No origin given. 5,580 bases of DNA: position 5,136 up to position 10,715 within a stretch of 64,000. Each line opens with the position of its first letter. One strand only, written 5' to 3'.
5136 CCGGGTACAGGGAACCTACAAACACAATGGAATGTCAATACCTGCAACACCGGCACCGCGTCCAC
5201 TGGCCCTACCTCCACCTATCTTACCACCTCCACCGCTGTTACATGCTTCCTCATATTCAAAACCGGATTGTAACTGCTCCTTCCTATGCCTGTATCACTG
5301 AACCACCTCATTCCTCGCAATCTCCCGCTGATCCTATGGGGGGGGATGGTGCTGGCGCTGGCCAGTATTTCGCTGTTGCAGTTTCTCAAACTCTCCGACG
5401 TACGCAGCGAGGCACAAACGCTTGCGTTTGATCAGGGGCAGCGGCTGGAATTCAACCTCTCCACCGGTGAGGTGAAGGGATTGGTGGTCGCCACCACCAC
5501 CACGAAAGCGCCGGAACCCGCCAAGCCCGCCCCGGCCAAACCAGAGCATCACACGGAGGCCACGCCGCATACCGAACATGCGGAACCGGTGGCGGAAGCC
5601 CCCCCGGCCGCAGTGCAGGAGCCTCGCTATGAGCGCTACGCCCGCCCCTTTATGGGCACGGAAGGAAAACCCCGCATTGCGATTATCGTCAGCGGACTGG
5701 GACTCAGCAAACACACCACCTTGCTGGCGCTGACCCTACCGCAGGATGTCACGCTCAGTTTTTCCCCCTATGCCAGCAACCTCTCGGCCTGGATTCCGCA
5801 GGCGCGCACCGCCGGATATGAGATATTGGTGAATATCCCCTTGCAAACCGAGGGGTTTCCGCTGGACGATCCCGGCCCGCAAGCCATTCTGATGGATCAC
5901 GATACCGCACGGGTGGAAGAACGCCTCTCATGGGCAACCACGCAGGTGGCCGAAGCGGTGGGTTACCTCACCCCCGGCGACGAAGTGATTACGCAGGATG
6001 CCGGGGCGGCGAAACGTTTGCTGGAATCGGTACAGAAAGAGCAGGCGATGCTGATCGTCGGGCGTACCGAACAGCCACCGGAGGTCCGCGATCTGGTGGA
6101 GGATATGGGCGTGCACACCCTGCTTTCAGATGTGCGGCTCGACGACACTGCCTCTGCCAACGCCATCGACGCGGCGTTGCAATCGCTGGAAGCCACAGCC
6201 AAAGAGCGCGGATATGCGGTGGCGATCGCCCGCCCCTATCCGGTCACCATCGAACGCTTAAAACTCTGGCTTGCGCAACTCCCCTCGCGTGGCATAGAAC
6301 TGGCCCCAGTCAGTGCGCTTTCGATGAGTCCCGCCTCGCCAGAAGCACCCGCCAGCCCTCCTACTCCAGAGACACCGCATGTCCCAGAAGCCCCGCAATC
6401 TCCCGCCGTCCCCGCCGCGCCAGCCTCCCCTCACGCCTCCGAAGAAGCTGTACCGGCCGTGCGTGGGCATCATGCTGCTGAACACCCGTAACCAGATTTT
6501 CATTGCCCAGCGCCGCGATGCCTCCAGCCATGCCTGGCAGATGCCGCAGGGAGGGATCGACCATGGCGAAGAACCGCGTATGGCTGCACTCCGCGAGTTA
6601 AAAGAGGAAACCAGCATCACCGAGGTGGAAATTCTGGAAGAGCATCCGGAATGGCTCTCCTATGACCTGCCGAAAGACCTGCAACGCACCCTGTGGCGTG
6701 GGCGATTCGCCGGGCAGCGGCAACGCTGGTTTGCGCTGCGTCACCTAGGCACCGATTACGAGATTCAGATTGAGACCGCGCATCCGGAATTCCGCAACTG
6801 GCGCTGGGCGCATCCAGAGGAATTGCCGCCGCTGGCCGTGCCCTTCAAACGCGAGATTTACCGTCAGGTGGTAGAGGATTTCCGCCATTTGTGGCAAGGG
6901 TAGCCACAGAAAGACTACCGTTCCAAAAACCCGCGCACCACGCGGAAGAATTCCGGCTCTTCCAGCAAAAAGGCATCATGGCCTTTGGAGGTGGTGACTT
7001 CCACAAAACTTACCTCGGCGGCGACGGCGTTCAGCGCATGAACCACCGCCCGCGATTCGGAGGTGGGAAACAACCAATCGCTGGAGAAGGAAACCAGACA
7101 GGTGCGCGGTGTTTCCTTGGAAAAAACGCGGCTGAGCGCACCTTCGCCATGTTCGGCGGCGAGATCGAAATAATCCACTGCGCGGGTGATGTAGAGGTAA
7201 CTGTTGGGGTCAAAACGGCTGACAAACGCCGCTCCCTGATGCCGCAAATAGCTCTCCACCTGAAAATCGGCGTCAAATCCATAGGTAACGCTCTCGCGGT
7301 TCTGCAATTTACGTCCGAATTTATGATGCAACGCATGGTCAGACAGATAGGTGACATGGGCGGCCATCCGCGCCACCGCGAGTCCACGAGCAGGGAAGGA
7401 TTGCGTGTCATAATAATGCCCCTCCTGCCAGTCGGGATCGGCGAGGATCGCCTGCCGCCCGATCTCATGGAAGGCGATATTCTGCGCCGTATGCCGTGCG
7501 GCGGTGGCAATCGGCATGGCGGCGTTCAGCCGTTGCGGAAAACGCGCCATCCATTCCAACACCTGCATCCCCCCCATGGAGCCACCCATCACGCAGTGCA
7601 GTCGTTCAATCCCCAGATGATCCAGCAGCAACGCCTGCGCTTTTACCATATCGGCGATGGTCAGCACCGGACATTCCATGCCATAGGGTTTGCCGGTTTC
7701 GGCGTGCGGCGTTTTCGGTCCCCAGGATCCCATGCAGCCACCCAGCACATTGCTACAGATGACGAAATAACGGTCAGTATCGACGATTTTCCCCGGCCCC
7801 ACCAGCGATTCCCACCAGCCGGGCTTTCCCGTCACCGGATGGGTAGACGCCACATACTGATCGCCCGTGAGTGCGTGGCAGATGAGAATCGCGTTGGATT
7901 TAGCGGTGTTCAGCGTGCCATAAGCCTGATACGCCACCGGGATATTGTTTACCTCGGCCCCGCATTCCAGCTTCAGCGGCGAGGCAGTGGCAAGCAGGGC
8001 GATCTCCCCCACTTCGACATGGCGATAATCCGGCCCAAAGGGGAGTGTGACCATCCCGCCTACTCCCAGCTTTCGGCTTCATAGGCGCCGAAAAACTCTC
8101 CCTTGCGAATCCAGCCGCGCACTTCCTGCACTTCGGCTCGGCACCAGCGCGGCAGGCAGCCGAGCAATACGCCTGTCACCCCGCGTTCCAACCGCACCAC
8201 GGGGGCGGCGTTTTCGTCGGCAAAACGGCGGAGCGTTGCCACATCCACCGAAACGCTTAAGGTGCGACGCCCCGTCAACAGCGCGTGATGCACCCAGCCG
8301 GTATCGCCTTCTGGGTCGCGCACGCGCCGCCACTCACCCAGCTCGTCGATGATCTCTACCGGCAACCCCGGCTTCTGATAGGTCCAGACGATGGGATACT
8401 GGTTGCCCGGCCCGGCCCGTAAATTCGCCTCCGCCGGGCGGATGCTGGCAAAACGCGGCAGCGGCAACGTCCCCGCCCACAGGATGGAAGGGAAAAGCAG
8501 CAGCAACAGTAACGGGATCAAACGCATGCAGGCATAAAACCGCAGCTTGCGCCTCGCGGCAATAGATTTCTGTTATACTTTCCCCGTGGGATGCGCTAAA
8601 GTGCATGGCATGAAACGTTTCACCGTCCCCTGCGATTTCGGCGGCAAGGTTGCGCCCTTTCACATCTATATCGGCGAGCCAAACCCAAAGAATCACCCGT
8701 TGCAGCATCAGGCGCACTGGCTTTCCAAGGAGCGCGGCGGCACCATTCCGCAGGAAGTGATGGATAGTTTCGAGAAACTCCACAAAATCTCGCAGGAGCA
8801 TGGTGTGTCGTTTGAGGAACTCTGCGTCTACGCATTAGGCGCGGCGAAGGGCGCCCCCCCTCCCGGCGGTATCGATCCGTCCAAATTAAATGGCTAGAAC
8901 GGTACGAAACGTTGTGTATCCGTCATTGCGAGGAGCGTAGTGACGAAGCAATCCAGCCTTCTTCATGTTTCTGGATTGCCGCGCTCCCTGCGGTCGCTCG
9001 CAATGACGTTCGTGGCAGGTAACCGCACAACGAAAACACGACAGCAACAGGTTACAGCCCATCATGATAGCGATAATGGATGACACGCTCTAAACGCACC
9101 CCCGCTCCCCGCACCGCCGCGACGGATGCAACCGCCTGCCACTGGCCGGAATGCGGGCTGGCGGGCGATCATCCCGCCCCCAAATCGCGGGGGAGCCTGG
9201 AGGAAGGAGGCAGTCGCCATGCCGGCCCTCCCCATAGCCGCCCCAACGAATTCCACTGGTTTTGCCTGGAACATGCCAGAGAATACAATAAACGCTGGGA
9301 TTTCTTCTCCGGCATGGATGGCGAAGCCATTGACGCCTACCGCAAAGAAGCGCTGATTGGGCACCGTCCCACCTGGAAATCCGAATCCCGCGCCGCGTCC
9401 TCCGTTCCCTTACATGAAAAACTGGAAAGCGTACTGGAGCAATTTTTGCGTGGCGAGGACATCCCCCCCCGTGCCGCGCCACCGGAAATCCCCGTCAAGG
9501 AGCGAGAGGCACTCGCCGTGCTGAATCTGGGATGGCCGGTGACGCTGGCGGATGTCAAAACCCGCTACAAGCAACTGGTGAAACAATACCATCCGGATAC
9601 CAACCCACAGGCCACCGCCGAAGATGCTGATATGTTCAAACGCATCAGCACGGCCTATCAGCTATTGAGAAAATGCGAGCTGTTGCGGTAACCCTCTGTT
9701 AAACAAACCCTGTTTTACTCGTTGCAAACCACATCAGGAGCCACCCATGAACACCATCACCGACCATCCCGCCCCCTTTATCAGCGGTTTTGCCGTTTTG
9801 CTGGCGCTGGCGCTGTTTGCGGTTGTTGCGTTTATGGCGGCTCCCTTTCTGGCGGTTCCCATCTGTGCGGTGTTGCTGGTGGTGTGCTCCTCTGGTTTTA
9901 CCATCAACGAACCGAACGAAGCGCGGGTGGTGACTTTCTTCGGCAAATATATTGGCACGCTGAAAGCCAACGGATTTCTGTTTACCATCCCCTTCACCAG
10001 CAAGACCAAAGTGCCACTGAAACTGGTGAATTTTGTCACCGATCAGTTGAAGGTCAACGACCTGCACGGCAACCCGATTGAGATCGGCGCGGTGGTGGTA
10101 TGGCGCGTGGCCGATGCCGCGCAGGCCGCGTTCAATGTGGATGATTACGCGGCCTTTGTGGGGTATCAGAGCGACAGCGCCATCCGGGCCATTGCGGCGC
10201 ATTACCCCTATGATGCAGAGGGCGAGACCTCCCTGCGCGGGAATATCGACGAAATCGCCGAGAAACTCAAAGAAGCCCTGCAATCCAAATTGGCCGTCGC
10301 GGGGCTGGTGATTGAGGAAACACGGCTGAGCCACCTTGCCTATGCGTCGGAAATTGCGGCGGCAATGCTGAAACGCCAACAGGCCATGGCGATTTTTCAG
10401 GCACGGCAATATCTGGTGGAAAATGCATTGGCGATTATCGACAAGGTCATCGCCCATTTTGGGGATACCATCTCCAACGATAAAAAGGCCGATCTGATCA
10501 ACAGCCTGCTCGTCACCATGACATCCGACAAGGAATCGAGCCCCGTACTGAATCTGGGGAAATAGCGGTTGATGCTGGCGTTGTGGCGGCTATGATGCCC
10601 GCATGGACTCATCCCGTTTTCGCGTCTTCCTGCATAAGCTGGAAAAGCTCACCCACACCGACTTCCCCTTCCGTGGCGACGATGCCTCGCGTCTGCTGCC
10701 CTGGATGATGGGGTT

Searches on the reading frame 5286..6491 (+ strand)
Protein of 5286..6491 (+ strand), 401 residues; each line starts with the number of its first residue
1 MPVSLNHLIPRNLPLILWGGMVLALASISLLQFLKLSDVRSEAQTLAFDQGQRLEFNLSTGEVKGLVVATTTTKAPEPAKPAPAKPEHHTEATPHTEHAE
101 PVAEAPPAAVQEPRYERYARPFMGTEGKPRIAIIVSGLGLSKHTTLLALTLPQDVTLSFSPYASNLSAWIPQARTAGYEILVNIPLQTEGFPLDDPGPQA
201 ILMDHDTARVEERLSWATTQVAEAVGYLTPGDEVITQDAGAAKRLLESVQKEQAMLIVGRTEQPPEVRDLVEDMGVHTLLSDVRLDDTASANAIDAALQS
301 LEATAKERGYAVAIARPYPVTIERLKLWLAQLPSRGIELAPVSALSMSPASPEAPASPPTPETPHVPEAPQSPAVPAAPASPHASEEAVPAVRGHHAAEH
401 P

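Call 7: search_protein_families(library=pfam, proteins=[window:5286-6491:+], max_evalue=0.00001)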
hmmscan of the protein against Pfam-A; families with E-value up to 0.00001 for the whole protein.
window:5286-6491:+ (401 aa): 1 family
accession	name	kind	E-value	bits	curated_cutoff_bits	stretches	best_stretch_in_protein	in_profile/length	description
PF04748.18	Polysacc_deac_2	-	2.3e-48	164.5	27.5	1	133-345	1-211/212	Divergent polysaccharide deacetylase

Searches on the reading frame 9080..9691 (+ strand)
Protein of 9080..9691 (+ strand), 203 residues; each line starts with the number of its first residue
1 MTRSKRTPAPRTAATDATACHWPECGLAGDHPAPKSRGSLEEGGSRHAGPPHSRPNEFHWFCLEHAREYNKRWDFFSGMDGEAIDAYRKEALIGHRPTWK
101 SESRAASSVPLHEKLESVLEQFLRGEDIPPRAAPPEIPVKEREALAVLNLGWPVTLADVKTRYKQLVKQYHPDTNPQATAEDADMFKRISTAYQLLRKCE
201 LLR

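Call 7: search_protein_families(library=pfam, proteins=[window:9080-9691:+], max_evalue=0.00001)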
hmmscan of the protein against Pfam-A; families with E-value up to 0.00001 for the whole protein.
window:9080-9691:+ (203 aa): 1 family
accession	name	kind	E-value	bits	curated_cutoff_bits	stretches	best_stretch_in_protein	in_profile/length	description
PF00226.36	DnaJ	-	7.6e-12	45.6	27.8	1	147-198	5-55/63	DnaJ domain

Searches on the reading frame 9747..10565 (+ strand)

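Call 7: search_protein_families(library=pfam, proteins=[window:9747-10565:+], max_evalue=0.00001)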
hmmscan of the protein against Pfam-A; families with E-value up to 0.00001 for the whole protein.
window:9747-10565:+ (272 aa): 1 family
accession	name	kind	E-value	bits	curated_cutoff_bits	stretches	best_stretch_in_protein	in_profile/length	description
PF01145.31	Band_7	-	3.9e-23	82.9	23.6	1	55-222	4-170/176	SPFH domain / Band 7 family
